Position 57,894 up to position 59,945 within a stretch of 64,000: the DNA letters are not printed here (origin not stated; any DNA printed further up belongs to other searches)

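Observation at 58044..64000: Candidate undescribed system: carrier-protein aminoacylation module coupled to a sugar-activation operon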

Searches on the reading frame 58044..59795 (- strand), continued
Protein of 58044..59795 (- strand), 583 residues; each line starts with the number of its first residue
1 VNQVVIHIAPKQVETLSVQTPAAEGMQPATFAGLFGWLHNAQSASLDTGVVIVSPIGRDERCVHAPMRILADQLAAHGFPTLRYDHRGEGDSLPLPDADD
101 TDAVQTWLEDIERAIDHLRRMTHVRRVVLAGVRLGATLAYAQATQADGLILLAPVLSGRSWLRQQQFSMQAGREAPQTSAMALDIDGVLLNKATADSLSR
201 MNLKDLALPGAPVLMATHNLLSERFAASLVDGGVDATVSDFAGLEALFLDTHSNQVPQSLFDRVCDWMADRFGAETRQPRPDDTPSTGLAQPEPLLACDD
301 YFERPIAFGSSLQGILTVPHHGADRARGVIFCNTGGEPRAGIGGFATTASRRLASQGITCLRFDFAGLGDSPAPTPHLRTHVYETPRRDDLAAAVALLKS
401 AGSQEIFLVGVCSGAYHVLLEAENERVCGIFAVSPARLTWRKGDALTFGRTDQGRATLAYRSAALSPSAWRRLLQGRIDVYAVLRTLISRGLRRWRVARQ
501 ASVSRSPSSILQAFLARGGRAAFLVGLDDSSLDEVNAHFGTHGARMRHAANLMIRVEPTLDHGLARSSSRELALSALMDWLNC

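Call 65: search_protein_families(library=pfam, proteins=[L131:459-1718:-, L131:3379-4596:+, L131:4710-5723:+, L131:5765-7393:-, L131:12427-13764:-, L131:14519-15220:-, L131:15235-16695:+, L131:17789-18391:-, L131:18410-19468:+, L131:19537-20541:+], max_evalue=0.001)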
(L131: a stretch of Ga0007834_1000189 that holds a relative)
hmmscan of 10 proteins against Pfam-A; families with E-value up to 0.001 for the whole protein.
L131:459-1718:- (419 aa): 2 families
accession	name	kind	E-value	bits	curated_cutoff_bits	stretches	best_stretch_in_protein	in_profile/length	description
PF13229.12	Beta_helix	-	0.00011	22.3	25.9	0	100-274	3-157/158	Right handed beta helix region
PF05048.19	NosD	-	0.00082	19.3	23.6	0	113-180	77-135/212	Periplasmic copper-binding protein (NosD)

L131:3379-4596:+ (405 aa): 6 families
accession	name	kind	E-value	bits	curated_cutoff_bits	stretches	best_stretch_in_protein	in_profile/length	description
PF00534.26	Glycos_transf_1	-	5e-38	130.8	26.4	1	202-365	11-171/172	Glycosyl transferases group 1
PF13692.12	Glyco_trans_1_4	-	2.2e-34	119.2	27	1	208-352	3-142/142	Glycosyl transferases group 1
PF13524.12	Glyco_trans_1_2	-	1.4e-10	41.7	25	1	240-375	13-137/144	Glycosyl transferase-like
PF13439.12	Glyco_transf_4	-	4.9e-10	40.1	28.5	1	62-191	35-166/170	Glycosyltransferase Family 4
PF13579.12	Glyco_trans_4_4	-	1.7e-08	35.4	29.7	1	71-189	43-157/158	Glycosyl transferase 4-like domain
PF20706.3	GT4-conflict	-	4.4e-08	32.9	26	1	155-354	143-359/385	Family 4 Glycosyltransferase in conflict systems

L131:4710-5723:+ (337 aa): 1 family
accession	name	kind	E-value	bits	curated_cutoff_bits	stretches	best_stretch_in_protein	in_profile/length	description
PF01501.26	Glyco_transf_8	-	0.00056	20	24.3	0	31-190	5-163/253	Glycosyl transferase family 8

L131:5765-7393:- (542 aa): 2 families
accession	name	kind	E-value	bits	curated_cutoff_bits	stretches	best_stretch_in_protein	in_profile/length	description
PF13440.11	Polysacc_synt_3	-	5.8e-43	147.7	23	1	84-372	2-290/293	Polysaccharide biosynthesis protein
PF01943.22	Polysacc_synt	-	1.5e-09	38.1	28.2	1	64-317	6-265/274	Polysaccharide biosynthesis protein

L131:12427-13764:- (445 aa): 1 family
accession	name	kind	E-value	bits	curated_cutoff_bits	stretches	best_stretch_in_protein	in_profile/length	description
PF04932.20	Wzy_C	-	5.4e-12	46.2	31.7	1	218-356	7-148/149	O-Antigen ligase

L131:14519-15220:- (233 aa): 1 family
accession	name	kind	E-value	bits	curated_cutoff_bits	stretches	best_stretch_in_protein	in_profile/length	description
PF13614.12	AAA_31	-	9.7e-05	22.8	27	0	126-207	87-165/177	AAA domain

L131:15235-16695:+ (486 aa): 1 family
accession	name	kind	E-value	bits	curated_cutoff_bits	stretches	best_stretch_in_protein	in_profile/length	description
PF02706.20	Wzz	-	4e-06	27.5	25.5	1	28-112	7-89/91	Chain length determinant protein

L131:17789-18391:- (200 aa): 0 families

L131:18410-19468:+ (352 aa): 1 family
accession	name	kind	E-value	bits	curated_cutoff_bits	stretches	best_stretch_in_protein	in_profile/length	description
PF03781.23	FGE-sulfatase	-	5.5e-80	269.1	23.3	1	49-350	3-255/255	Sulfatase-modifying factor enzyme 1-like domain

L131:19537-20541:+ (334 aa): 1 family
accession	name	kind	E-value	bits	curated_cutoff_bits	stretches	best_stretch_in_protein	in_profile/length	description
PF01522.26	Polysacc_deac_1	-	3e-13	50.2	23.1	1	30-150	6-107/124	Polysaccharide deacetylase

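Call 74: search_protein_families(library=pfam, proteins=[L158:7172-8530:+, L158:8630-9694:+, L158:11718-12905:-, L158:12853-14382:-, L158:14387-15679:-, L158:15681-15926:-, L158:15923-16654:-, L159:8326-9570:-, L159:6955-8271:-, L159:6026-6910:-], max_evalue=0.001)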
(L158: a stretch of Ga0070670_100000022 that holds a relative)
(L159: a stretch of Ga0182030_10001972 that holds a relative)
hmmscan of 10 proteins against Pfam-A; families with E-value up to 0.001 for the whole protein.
L158:7172-8530:+ (452 aa): 2 families
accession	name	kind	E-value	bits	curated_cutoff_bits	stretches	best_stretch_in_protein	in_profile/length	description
PF02784.22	Orn_Arg_deC_N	-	1.4e-41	142.9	23.4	1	61-291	9-247/247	Pyridoxal-dependent decarboxylase, pyridoxal binding domain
PF00278.28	Orn_DAP_Arg_deC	-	5.3e-07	30.3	23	1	261-381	5-91/95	Pyridoxal-dependent decarboxylase, C-terminal sheet domain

L158:8630-9694:+ (354 aa): 1 family
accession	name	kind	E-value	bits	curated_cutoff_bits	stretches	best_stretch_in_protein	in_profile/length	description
PF01916.23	DS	-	1.3e-87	294.1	27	1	31-330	2-286/288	Deoxyhypusine synthase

L158:11718-12905:- (395 aa): 2 families
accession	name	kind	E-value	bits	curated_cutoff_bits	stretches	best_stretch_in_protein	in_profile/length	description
PF02771.21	Acyl-CoA_dh_N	-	6.5e-06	26.9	22.9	1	41-113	24-97/113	Acyl-CoA dehydrogenase, N-terminal domain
PF00441.29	Acyl-CoA_dh_1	-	0.00034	21.2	22.4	1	281-371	49-131/150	Acyl-CoA dehydrogenase, C-terminal domain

L158:12853-14382:- (509 aa): 2 families
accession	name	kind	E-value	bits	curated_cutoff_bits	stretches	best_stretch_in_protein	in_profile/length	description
PF00501.34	AMP-binding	-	2.5e-65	221.2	29.9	1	9-353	1-384/384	AMP-binding enzyme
PF13193.12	AMP-binding_C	-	2.5e-12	48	24.5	1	415-490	1-76/76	AMP-binding enzyme C-terminal domain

L158:14387-15679:- (430 aa): 3 families
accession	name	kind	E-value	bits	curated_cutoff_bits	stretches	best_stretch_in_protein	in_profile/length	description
PF02784.22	Orn_Arg_deC_N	-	1e-34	120.5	23.4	1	28-279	2-246/247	Pyridoxal-dependent decarboxylase, pyridoxal binding domain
PF00278.28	Orn_DAP_Arg_deC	-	2.1e-17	63.6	23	1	23-374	2-95/95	Pyridoxal-dependent decarboxylase, C-terminal sheet domain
PF01168.26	Ala_racemase_N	-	0.00011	22.4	24.1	1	26-189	2-154/220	Alanine racemase, N-terminal domain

L158:15681-15926:- (81 aa): 1 family
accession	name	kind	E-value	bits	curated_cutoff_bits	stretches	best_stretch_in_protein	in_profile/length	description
PF00550.31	PP-binding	-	6.9e-07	29.9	20.8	1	10-74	5-67/67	Phosphopantetheine attachment site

L158:15923-16654:- (243 aa): 4 families
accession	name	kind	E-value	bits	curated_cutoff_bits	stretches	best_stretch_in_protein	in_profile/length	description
PF00583.31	Acetyltransf_1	-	2.4e-07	31.5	20.7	1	137-200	55-116/116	Acetyltransferase (GNAT) family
PF13508.13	Acetyltransf_7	-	3.5e-06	27.7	27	1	144-202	30-84/84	Acetyltransferase (GNAT) domain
PF14542.12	Acetyltransf_CG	-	5.8e-05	23.6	30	1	143-177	24-58/80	GCN5-related N-acetyl-transferase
PF13673.13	Acetyltransf_10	-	0.0009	19.7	23.6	0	145-204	53-111/128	Acetyltransferase (GNAT) domain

L159:8326-9570:- (414 aa): 4 families
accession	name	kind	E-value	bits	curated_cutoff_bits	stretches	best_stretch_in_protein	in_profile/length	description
PF13579.12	Glyco_trans_4_4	-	7.9e-21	75.5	29.7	1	15-202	1-158/158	Glycosyl transferase 4-like domain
PF13692.12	Glyco_trans_1_4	-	2.1e-14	54.4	27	1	229-369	3-142/142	Glycosyl transferases group 1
PF00534.26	Glycos_transf_1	-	9.7e-14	51.7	26.4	1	217-382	5-171/172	Glycosyl transferases group 1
PF13439.12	Glyco_transf_4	-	1.3e-10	42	28.5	1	16-205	3-168/170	Glycosyltransferase Family 4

L159:6955-8271:- (438 aa): 2 families
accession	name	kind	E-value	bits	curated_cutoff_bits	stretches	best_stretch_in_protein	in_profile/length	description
PF10082.15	BBP2_2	-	5.9e-13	48.9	23.7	1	279-435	228-375/378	Putative beta-barrel porin 2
PF04575.19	SlipAM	-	6.5e-05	23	22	1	274-428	123-278/288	Surface lipoprotein assembly modifier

L159:6026-6910:- (294 aa): 0 families

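Call 75: search_protein_families(library=pfam, proteins=[L147:7187-8731:+, L147:8798-9796:+, L147:11882-12394:+, L147:12443-13978:-, L172:7132-8076:+, L172:12414-13955:-, L172:13986-14750:-, L166:8747-9730:-, L166:7173-8723:-, L166:11864-13069:-], max_evalue=0.001)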
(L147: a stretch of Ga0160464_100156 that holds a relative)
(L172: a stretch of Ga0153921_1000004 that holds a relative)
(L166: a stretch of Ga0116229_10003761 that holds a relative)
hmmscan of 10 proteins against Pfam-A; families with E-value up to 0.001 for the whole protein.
L147:7187-8731:+ (514 aa): 1 family
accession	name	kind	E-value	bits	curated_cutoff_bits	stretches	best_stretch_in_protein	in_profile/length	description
PF00355.32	Rieske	-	5e-15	55.6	20.3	1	59-138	2-82/88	Rieske [2Fe-2S] domain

L147:8798-9796:+ (332 aa): 3 families
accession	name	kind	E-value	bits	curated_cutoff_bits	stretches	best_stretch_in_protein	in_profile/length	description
PF00111.32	Fer2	-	1.1e-12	48.1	21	1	253-324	3-77/77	2Fe-2S iron-sulfur cluster binding domain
PF00175.26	NAD_binding_1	-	1.5e-05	26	22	1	122-214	1-108/109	Oxidoreductase NAD-binding domain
PF22290.1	DmmA-like_N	-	3.6e-05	24.7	33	1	108-218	9-115/124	Dimethylamine monooxygenase subunit DmmA-like, N-terminal domain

L147:11882-12394:+ (170 aa): 1 family
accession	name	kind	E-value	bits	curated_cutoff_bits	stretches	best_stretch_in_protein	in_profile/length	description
PF02566.24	OsmC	-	6.3e-18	65.5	27.5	1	71-167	1-99/100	OsmC-like protein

L147:12443-13978:- (511 aa): 1 family
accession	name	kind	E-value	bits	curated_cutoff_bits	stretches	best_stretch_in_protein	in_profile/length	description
PF00171.27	Aldedh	-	9.2e-137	456.8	23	1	52-503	7-459/461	Aldehyde dehydrogenase family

L172:7132-8076:+ (314 aa): 7 families
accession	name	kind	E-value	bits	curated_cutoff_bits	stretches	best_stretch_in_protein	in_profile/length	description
PF02558.23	ApbA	-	1.4e-43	148.5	22.2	1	19-162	2-147/150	Ketopantoate reductase PanE/ApbA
PF08546.17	ApbA_C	-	9.7e-36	123.3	22.7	1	185-308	1-125/125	Ketopantoate reductase PanE/ApbA C terminal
PF01210.29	NAD_Gly3P_dh_N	-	7.3e-10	39.5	23.1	1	18-149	2-136/158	NAD-dependent glycerol-3-phosphate dehydrogenase N-terminus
PF03807.23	F420_oxidored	-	1.1e-07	32.7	21.6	1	17-118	1-94/94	NADP oxidoreductase coenzyme F420-dependent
PF00070.33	Pyr_redox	-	9e-05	23.4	22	1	17-81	1-67/82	Pyridine nucleotide-disulphide oxidoreductase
PF03721.20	UDPG_MGDP_dh_N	-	9e-05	22.6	27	1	16-91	1-85/187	UDP-glucose/GDP-mannose dehydrogenase family, NAD binding domain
PF07992.20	Pyr_redox_2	-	0.00021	21.3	26.1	1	10-95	135-223/291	Pyridine nucleotide-disulphide oxidoreductase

L172:12414-13955:- (513 aa): 1 family
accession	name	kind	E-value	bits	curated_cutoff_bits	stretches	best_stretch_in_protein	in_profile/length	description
PF01425.27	Amidase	-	3.9e-83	280.4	27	1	33-494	2-445/445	Amidase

L172:13986-14750:- (254 aa): 4 families
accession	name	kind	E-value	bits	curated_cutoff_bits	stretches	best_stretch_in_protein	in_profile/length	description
PF13561.12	adh_short_C2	-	2.1e-48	165.4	27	1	17-246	6-233/236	Enoyl-(Acyl carrier protein) reductase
PF00106.31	adh_short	-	2.4e-39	135.3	26.6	1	10-186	3-182/195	short chain dehydrogenase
PF08659.16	KR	-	4.9e-09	36.8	22.6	1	11-182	4-174/180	KR domain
PF01370.27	Epimerase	-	6.2e-06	26.2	20.9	1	11-187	2-173/240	NAD dependent epimerase/dehydratase family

L166:8747-9730:- (327 aa): 3 families
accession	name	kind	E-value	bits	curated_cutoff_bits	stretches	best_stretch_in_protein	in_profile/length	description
PF00535.33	Glycos_transf_2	-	5.8e-14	52.8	23.3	1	10-129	2-122/168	Glycosyl transferase family 2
PF13632.12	Glyco_trans_2_3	-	4.2e-08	33.7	27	1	146-271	68-188/198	Glycosyl transferase family group 2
PF13641.12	Glyco_tranf_2_3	-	0.00047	20.7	27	0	8-220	3-229/230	Glycosyltransferase like family 2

L166:7173-8723:- (516 aa): 1 family
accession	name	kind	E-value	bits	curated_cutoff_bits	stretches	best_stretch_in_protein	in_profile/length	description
PF04932.20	Wzy_C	-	6e-10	39.5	31.7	1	292-432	3-149/149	O-Antigen ligase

L166:11864-13069:- (401 aa): 2 families
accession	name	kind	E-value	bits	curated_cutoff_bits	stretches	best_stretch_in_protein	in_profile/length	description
PF00535.33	Glycos_transf_2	-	2.8e-13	50.6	23.3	1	58-191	2-128/168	Glycosyl transferase family 2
PF13641.12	Glyco_tranf_2_3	-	5.9e-10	40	27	1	56-289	3-215/230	Glycosyltransferase like family 2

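Call 80: search_protein_families(library=pfam, proteins=[L131:7328-9391:+, L131:11195-12310:-, L131:17789-18391:-, L166:13315-13641:-, L159:11898-12221:+, L109:226-435:+], max_evalue=0.01)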
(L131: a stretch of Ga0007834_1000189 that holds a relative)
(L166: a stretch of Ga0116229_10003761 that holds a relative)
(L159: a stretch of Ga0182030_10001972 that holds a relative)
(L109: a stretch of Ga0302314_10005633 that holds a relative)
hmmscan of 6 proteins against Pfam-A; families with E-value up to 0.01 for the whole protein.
L131:7328-9391:+ (687 aa): 2 families
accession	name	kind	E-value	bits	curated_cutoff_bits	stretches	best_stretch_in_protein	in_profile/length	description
PF01757.29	Acyl_transf_3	-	2.4e-28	99.6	31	1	53-373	3-323/326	Acyltransferase domain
PF19040.6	SGNH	-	1.5e-22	80.9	27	1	445-672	12-237/248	SGNH domain (fused to AT3 domains)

L131:11195-12310:- (371 aa): 1 family
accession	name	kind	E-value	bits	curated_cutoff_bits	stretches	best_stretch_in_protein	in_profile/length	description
PF01757.29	Acyl_transf_3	-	3e-27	96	31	1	40-355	2-321/326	Acyltransferase domain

L131:17789-18391:- (200 aa): 0 families

L166:13315-13641:- (108 aa): 0 families

L159:11898-12221:+ (107 aa): 0 families

L109:226-435:+ (70 aa): 1 family
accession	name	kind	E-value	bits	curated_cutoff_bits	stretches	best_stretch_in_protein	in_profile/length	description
PF00550.31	PP-binding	-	4.7e-10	40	20.8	1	11-63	11-61/67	Phosphopantetheine attachment site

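Call 84: search_solved_structures(query=A2, max_evalue=0.001)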
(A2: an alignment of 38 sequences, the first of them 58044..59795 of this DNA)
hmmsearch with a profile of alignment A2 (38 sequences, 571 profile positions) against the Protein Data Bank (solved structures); distinct sequences matched with E-value up to 0.001: 23.
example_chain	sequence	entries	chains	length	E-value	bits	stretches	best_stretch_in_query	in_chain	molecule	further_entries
9pir_A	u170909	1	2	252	1.3e-14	56.9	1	24-149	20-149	Alpha/beta fold hydrolase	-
9pic_A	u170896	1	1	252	1.8e-14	56.5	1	24-149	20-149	Alpha/beta fold hydrolase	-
9pid_A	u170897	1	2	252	4.2e-13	51.9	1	24-144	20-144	Alpha/beta fold hydrolase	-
9pjb_A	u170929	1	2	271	3.6e-12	48.8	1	292-419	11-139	MHETase MHT043-5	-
8b4u_A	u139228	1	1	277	4.5e-11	45.2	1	292-420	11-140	Alpha/beta hydrolase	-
9h0z_A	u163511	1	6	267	1.3e-10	43.8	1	18-206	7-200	Serine aminopeptidase S33 domain-containing protein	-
7q4h_A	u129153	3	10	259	2.2e-10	43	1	18-204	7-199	Hydrolase_4 domain-containing protein | Serine aminopeptidase S33 domain-containing protein | Prolyl oligopeptidase family protein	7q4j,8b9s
9w30_A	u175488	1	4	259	3.8e-10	42.2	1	24-197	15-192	Alpha/beta superfamily hydrolase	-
7qjm_A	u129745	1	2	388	2.4e-09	39.5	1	331-419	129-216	alpha/beta-hydrolase (202)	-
5cml_A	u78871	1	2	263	3.7e-08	35.6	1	330-417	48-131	OsmC family protein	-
5xb6_A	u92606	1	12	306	5.7e-08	35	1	306-426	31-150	Uncharacterized protein YcjY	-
9wo1_A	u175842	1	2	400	1.4e-06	30.4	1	329-417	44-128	Osmotically inducible protein C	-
7wwh_A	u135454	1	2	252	5.2e-06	28.5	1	292-403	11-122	Alpha/beta hydrolase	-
2fuk_A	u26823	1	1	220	7.8e-05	24.6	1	16-141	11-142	XC6422 protein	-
1q0r_A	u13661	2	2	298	0.00017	23.5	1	58-134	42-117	aclacinomycin methylesterase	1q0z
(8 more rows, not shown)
